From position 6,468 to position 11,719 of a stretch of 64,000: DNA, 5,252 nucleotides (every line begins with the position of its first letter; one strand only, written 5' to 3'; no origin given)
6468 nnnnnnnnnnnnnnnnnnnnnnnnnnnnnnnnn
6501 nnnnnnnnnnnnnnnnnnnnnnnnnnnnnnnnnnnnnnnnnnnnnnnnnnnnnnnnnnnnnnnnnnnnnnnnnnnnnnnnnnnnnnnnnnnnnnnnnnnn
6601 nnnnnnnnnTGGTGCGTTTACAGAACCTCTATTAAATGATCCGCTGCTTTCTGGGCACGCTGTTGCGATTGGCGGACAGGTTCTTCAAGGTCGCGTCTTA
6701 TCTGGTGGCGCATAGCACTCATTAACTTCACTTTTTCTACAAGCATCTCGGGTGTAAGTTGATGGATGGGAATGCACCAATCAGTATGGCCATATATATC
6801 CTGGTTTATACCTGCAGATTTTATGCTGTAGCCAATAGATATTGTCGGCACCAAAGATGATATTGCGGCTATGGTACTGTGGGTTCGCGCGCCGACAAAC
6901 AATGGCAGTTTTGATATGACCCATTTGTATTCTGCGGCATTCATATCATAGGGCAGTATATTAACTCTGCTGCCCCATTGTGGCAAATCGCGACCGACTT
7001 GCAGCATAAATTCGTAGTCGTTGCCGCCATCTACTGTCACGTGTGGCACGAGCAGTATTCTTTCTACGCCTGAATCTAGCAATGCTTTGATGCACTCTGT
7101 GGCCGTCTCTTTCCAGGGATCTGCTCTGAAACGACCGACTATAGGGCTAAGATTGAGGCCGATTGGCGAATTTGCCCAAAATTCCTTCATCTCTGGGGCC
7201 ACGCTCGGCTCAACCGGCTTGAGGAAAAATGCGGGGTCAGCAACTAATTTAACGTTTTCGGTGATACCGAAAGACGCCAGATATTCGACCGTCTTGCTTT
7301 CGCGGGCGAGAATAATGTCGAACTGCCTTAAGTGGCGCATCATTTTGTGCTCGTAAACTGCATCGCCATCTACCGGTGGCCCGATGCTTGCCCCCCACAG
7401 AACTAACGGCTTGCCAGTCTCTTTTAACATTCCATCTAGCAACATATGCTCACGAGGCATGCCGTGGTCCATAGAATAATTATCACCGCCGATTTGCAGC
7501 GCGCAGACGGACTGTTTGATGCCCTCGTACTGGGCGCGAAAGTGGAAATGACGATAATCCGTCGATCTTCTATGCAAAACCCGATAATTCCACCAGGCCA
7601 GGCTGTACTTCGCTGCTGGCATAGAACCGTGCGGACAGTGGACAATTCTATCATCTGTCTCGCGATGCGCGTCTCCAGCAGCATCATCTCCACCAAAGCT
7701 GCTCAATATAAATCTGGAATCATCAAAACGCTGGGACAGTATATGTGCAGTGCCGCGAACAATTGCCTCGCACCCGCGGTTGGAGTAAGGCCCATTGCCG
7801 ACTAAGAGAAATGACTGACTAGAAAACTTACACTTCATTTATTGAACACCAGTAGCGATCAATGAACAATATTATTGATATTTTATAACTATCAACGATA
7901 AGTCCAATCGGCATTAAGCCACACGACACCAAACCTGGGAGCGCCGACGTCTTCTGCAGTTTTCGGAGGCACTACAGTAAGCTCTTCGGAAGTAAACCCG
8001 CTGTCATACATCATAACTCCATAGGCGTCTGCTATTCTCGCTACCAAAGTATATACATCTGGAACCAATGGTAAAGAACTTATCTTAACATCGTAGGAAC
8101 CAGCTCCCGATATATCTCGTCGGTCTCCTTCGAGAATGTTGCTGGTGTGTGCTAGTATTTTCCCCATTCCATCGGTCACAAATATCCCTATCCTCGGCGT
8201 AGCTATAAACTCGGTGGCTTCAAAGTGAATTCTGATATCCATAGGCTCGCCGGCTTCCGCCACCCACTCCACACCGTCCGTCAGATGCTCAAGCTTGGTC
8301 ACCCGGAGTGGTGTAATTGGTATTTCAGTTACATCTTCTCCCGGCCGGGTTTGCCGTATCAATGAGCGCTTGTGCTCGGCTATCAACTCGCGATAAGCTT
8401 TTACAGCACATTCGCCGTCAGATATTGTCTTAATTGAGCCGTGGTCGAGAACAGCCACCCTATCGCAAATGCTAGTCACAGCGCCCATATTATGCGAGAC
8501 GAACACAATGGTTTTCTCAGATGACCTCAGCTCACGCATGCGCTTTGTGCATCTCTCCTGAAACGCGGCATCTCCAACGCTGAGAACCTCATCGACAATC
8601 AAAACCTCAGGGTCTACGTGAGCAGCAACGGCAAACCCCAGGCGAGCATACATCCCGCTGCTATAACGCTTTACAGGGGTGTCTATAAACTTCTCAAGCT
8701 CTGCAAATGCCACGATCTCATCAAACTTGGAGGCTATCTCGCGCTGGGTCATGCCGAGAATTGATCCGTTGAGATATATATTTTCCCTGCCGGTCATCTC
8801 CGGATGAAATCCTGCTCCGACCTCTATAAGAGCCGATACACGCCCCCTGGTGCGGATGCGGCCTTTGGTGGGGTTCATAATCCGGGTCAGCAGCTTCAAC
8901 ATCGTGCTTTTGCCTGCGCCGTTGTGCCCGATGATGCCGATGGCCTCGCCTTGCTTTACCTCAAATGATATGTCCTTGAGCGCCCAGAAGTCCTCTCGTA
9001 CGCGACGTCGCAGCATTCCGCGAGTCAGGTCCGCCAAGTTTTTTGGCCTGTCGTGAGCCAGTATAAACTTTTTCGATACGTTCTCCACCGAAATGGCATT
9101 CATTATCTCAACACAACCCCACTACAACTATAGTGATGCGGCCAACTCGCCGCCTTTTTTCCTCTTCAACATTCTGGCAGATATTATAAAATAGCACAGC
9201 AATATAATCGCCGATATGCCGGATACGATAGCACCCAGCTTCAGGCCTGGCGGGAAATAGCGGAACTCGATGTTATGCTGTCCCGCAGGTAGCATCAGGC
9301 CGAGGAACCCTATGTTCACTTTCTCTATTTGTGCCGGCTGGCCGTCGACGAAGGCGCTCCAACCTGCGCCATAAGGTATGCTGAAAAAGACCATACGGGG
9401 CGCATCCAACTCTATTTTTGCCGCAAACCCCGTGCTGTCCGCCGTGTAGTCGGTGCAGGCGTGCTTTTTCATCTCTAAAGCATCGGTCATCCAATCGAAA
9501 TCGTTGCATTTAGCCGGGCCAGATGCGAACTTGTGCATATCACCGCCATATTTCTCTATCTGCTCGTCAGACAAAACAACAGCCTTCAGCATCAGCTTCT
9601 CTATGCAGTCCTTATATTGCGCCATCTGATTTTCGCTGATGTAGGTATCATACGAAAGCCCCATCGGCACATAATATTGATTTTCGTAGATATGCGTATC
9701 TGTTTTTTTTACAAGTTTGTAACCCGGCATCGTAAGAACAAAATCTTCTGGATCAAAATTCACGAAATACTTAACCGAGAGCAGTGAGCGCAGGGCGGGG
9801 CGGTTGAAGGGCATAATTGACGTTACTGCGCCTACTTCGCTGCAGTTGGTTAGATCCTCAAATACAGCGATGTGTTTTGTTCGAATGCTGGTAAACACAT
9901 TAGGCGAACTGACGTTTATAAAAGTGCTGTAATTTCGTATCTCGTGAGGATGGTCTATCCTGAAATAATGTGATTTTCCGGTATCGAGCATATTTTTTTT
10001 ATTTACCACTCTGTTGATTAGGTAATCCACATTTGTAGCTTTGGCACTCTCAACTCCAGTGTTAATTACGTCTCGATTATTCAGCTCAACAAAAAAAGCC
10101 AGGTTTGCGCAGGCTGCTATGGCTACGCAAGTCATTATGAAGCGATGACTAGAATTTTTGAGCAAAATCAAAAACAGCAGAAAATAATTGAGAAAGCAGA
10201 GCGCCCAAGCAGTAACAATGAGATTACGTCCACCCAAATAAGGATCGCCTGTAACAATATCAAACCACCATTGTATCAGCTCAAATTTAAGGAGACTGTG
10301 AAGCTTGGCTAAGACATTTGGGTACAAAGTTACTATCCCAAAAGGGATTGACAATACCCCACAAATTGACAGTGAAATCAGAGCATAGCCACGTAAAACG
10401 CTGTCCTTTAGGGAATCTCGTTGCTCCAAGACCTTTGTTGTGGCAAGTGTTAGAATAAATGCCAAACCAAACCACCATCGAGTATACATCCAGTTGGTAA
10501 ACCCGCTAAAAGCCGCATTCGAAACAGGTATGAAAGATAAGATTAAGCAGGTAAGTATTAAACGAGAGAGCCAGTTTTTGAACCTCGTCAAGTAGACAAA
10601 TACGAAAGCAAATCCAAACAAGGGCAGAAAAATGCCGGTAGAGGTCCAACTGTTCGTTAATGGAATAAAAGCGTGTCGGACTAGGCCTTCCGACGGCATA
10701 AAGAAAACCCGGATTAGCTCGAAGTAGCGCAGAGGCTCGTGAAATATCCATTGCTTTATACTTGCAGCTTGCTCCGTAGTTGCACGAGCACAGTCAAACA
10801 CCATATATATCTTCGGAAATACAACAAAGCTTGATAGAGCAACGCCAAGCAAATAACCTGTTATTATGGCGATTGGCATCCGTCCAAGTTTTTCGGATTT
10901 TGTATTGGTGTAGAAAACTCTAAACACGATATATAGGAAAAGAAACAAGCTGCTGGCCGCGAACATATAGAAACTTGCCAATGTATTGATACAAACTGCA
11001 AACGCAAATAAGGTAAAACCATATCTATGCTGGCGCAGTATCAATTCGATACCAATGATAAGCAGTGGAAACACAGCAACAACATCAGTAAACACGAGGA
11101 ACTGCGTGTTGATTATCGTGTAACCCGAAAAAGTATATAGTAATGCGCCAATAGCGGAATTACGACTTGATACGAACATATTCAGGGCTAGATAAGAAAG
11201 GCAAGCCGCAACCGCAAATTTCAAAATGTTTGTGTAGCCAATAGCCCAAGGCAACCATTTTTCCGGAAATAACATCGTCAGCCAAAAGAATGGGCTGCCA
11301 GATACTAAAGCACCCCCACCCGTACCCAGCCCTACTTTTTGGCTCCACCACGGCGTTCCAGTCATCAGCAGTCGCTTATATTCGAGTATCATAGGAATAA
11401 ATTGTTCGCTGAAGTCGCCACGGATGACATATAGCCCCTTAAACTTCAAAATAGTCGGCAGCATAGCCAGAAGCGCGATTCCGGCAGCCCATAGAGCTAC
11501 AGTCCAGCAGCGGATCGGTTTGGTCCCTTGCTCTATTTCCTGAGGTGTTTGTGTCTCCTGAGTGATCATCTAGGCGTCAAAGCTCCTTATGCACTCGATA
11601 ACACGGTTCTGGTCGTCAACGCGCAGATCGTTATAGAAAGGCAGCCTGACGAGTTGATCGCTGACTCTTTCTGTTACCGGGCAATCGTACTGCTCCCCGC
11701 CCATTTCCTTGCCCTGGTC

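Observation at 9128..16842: Undecaprenyl-phosphate sugar / YfhO glycosylation cassette with amino-sugar tailoring genes, inserted between wzm and wzt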

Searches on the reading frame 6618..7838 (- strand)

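Call 3: search_protein_families(library=pfam, proteins=[window:6618-7838:-], max_evalue=0.01)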
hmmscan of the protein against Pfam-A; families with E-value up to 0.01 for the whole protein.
window:6618-7838:- (406 aa): 1 family
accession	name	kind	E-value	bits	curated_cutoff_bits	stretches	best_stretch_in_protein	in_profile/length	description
PF04230.19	PS_pyruv_trans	-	2.7e-36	126.4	25.3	1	20-338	1-279/280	Polysaccharide pyruvyl transferase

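Call 4: search_protein_families(library=ncbifam, proteins=[window:6618-7838:-], max_evalue=0.01)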
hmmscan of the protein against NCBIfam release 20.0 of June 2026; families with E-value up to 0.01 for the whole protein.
window:6618-7838:- (406 aa): 3 families
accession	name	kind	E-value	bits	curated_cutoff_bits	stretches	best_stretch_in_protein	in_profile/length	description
TIGR03609.1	S_layer_CsaB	equivalog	7.4e-14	51.8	213.1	1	137-348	95-289/301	polysaccharide pyruvyl transferase CsaB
NF007452.0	PRK10017.1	equivalog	1.6e-13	50.3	399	1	106-404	114-420/426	colanic acid biosynthesis pyruvyl transferase WcaK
TIGR04006.1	wcaK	equivalog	2.5e-10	39.7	727.1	1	245-364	261-380/426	colanic acid biosynthesis pyruvyl transferase WcaK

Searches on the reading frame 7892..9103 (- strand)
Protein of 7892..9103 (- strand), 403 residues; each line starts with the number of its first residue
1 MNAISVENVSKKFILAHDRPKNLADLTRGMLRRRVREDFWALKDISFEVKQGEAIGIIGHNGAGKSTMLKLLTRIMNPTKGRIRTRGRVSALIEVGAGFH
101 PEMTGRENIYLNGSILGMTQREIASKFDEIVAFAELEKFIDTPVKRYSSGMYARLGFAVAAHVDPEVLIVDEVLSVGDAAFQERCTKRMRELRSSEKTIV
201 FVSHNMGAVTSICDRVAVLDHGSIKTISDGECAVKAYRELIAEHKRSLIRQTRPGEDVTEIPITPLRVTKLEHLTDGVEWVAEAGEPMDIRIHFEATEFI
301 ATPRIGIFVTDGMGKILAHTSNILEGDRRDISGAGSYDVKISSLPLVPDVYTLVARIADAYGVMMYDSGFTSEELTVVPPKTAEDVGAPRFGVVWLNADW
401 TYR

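Call 3: search_protein_families(library=pfam, proteins=[window:7892-9103:-], max_evalue=0.01)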
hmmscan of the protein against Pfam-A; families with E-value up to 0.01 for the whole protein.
window:7892-9103:- (403 aa): 5 families
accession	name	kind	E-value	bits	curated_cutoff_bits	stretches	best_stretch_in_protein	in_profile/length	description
PF00005.33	ABC_tran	-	1.9e-23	84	25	1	42-173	1-135/137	ABC transporter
PF14524.12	Wzt_C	-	2e-06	28.3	30.4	1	279-362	26-110/143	Wzt C-terminal domain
PF13555.12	AAA_29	-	0.00092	19.4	27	1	47-80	17-50/61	P-loop containing region of AAA domain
PF13304.12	AAA_21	-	0.0063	17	27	0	56-75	3-22/304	AAA domain, putative AbiEii toxin, Type IV TA system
PF13175.12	AAA_15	-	0.0081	16.2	32.1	1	42-79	14-50/374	AAA ATPase domain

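Call 4: search_protein_families(library=ncbifam, proteins=[window:7892-9103:-], max_evalue=0.01)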
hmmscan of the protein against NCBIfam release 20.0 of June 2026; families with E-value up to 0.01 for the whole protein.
window:7892-9103:- (403 aa): 184 families (the best 25 are shown)
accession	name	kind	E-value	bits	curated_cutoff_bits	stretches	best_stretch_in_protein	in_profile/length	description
NF010065.0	PRK13545.1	equivalog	1.5e-62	212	538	1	4-245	5-242/549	teichoic acids export protein ATP-binding subunit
NF010066.0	PRK13546.1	equivalog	8.6e-59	199.1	320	1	3-247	4-244/264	teichoic acids export ABC transporter ATP-binding subunit TagH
NF050108.1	galactan_ABC_ATP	equivalog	1.1e-54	185.2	400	1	41-238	44-241/244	galactan export ABC transporter ATP-binding subunit Wzt/RfbE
TIGR01188.1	drrA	subfamily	2.4e-37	128.9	312.45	1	37-241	4-220/302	daunorubicin resistance ABC transporter, ATP-binding protein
NF010059.0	PRK13536.1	equivalog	3.6e-30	104.9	549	1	41-231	58-257/342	nodulation factor ABC transporter ATP-binding protein NodI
TIGR01288.1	nodI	equivalog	4.2e-30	104.8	424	1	42-230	20-217/303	nodulation factor ABC transporter ATP-binding protein NodI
TIGR01186.1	proV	subfamily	4.4e-29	101.7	326.6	1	41-227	8-211/363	betaine/proline/choline family ABC transporter ATP-binding protein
NF010060.0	PRK13537.1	equivalog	7e-29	100.7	521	1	38-231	27-229/314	nodulation factor ABC transporter ATP-binding protein NodI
TIGR04521.1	ECF_ATPase_2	equivalog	1.5e-28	99.7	330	2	106-230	103-229/279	energy-coupling factor transporter ATPase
TIGR04520.1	ECF_ATPase_1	equivalog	2e-27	96.3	315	2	116-229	106-219/269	energy-coupling factor transporter ATPase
NF033858.1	ABC2_perm_RbbA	equivalog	4.6e-27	94.3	1050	1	37-226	277-477/909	ribosome-associated ATPase/putative transporter RbbA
TIGR00968.1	3a0106s01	subfamily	1.3e-25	90.3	342.75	1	38-229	12-214/237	sulfate ABC transporter ATP-binding protein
NF040933.2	ABC_arch_GlcV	equivalog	3.7e-25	88.6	450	1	36-229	16-225/357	glucose ABC transporter ATP-binding protein GlcV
TIGR03740.1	galliderm_ABC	subfamily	3.8e-25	88.9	309.75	1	41-225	15-203/223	lantibiotic protection ABC transporter ATP-binding subunit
TIGR03522.1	GldA_ABC_ATP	equivalog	3.7e-24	85.7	402.6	1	41-225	17-211/301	gliding motility-associated ABC transporter ATP-binding subunit GldA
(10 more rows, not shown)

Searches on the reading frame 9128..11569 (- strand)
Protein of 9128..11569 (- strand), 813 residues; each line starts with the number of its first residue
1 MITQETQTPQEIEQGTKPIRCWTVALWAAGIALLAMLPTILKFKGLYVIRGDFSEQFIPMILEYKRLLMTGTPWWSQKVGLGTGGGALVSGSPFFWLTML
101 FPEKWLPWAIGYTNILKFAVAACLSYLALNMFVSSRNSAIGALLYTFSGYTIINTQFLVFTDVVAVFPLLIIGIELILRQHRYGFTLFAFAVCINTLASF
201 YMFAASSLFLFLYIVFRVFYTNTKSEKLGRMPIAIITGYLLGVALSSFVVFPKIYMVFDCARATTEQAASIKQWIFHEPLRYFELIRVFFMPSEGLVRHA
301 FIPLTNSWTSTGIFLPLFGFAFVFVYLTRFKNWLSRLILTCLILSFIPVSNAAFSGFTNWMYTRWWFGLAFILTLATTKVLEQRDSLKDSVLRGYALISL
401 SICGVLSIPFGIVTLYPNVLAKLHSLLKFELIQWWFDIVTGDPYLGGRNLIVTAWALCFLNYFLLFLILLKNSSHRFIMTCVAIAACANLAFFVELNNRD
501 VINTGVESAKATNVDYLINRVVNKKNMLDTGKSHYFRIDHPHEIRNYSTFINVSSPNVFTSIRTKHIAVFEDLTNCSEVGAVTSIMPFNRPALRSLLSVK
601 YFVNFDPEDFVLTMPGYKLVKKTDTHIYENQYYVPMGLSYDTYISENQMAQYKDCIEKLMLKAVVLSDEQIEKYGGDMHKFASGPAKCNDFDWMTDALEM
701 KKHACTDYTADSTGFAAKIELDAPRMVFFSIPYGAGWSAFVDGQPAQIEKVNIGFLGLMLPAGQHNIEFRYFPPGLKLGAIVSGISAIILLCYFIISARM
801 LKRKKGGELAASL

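Call 3: search_protein_families(library=pfam, proteins=[window:9128-11569:-], max_evalue=0.01)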
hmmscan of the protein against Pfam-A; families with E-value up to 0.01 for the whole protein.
window:9128-11569:- (813 aa): 1 family
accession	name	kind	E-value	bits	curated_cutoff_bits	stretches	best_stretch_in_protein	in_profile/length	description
PF09586.16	YfhO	-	2.9e-68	231.5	28.5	2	33-669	11-624/835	Bacterial membrane protein YfhO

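Call 4: search_protein_families(library=ncbifam, proteins=[window:9128-11569:-], max_evalue=0.01)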
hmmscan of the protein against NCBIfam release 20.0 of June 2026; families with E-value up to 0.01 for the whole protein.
window:9128-11569:- (813 aa): 2 families
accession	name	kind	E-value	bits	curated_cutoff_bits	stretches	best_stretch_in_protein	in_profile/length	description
NF047590.1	GlcsyltransPgfM2Strep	equivalog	2.5e-27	95.4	1500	2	46-392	52-405/884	glycosyltransferase PgfM2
NF047589.1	GlcsyltransPgfM1Strep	equivalog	3.2e-12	45.3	1400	1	722-792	879-949/955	glycosyltransferase PgfM1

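Call 5: find_encoding_contigs(protein=window:9128-11569:-, flank=10000, max_places=6)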
Protein window:9128-11569:- (813 aa): 22 contigs read that carry it; 5 places shown.
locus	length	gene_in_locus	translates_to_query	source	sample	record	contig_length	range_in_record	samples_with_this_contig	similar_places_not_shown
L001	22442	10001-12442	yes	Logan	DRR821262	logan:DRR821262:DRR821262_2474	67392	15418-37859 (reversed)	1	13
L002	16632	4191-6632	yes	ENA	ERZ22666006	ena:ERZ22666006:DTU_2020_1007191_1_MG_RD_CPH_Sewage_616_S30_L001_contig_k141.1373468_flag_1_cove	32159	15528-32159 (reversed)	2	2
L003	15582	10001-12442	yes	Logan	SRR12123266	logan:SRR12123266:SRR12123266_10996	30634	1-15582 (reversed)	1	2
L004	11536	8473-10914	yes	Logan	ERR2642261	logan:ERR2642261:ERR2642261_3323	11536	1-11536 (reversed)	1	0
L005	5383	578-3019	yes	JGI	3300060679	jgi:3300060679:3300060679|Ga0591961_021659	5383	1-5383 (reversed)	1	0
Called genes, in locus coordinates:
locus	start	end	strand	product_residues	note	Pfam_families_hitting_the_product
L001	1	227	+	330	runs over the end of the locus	PF01073:3Beta_HSD, PF01370:Epimerase, PF02719:Polysacc_synt_2, PF04321:RmlD_sub_bind, PF07993:NAD_binding_4, PF13460:NAD_binding_10, PF16363:GDP_Man_Dehyd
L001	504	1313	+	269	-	PF02397:Bac_transf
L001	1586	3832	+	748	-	PF01656:CbiA (weak), PF09140:MipZ, PF10609:ParA (weak), PF13614:AAA_31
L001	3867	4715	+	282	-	PF01061:ABC2_membrane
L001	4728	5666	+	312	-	PF00535:Glycos_transf_2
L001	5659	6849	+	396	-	PF02655:ATP-grasp_3, PF13535:ATP-grasp_4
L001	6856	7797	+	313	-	PF03706:LPG_synthase_TM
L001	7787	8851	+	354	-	PF00583:Acetyltransf_1, PF13527:Acetyltransf_9 (weak), PF13673:Acetyltransf_10 (faint), PF13508:Acetyltransf_7, PF08445:FR47 (weak)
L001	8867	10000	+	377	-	PF01041:DegT_DnrJ_EryC1, PF00155:Aminotran_1_2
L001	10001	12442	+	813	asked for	PF09586:YfhO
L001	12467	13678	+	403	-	PF00005:ABC_tran, PF14524:Wzt_C (weak)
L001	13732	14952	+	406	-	PF04230:PS_pyruv_trans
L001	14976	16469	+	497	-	-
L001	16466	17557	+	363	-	PF13439:Glyco_transf_4, PF20706:GT4-conflict (weak), PF00534:Glycos_transf_1, PF13692:Glyco_trans_1_4, PF13524:Glyco_trans_1_2 (faint)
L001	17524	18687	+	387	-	PF13439:Glyco_transf_4, PF20706:GT4-conflict (faint), PF00534:Glycos_transf_1, PF13692:Glyco_trans_1_4, PF13524:Glyco_trans_1_2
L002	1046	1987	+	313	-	PF03706:LPG_synthase_TM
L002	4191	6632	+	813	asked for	PF09586:YfhO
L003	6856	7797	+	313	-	PF03706:LPG_synthase_TM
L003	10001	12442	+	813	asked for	PF09586:YfhO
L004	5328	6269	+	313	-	PF03706:LPG_synthase_TM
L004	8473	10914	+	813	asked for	PF09586:YfhO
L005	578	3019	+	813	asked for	PF09586:YfhO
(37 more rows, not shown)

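Call 27: search_solved_structures(query=window:9128-11569:-, max_evalue=0.1)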
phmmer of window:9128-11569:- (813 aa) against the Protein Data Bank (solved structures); distinct sequences matched with E-value up to 0.1: 0.
